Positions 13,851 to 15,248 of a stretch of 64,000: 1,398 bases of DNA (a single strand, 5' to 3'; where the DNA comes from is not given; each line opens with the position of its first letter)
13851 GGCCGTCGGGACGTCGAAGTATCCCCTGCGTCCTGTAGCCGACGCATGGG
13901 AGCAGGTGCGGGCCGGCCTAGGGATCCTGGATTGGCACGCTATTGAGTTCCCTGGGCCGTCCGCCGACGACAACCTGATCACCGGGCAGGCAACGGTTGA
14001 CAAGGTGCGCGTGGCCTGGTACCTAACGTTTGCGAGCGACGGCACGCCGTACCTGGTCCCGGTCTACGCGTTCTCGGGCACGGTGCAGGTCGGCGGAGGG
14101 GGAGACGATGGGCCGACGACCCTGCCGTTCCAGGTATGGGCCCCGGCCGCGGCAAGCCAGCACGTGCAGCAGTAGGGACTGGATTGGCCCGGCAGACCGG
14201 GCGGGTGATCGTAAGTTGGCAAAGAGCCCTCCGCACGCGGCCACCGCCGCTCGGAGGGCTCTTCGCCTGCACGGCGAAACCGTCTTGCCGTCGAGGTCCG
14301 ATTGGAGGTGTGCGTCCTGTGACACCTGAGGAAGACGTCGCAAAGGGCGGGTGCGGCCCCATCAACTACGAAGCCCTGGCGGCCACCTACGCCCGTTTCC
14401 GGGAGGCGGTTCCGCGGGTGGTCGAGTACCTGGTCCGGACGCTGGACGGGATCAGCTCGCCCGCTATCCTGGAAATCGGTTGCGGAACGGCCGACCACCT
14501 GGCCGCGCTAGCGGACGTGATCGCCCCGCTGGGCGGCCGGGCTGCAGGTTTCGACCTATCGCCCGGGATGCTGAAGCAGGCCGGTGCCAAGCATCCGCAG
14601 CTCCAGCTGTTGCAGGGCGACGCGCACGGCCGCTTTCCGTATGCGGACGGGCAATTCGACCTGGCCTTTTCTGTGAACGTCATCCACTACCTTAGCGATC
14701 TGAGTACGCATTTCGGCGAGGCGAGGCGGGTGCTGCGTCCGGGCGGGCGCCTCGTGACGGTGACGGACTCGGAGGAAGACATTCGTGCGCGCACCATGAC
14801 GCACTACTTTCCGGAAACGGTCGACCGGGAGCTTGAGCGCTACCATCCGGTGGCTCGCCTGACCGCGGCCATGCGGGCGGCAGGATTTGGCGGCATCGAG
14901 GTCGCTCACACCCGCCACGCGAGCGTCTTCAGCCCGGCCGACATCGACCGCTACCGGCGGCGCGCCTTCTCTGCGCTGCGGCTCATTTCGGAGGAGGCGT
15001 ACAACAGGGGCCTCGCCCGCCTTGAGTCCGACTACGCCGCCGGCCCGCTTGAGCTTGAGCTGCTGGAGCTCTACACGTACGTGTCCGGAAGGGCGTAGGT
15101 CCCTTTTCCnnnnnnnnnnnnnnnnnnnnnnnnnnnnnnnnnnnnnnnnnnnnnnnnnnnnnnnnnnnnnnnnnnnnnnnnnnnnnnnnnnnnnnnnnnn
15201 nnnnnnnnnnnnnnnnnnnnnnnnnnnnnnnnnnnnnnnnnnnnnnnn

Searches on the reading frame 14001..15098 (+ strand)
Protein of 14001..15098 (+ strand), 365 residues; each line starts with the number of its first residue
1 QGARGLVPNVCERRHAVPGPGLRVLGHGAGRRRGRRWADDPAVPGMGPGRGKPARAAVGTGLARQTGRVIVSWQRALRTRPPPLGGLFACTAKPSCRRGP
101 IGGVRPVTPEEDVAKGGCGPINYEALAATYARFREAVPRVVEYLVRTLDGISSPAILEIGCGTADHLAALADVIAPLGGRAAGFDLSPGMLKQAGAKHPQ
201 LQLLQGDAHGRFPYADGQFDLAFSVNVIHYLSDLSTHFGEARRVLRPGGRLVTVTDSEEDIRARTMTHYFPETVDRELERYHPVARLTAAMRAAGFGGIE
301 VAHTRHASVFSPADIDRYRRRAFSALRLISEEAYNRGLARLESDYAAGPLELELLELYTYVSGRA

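Call 30: search_protein_families(library=pfam, proteins=[window:14001-15098:+], max_evalue=0.00001)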
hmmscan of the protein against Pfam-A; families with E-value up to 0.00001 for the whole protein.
window:14001-15098:+ (365 aa): 6 families
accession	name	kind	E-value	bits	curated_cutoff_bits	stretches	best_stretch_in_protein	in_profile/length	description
PF08241.18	Methyltransf_11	-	3.4e-21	76.1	21.2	1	157-252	1-94/95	Methyltransferase domain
PF13649.12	Methyltransf_25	-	5.6e-19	69.1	27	1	156-249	1-97/97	Methyltransferase domain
PF08242.18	Methyltransf_12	-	5.5e-14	53.1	30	1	157-251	1-98/98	Methyltransferase domain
PF13847.12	Methyltransf_31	-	2.2e-13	50.5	27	1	155-257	6-113/145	Methyltransferase domain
PF13489.12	Methyltransf_23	-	3e-11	43.8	27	1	144-297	13-160/164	Methyltransferase domain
PF01209.24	Ubie_methyltran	-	7.6e-10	39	20.1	1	154-261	49-159/233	ubiE/COQ5 methyltransferase family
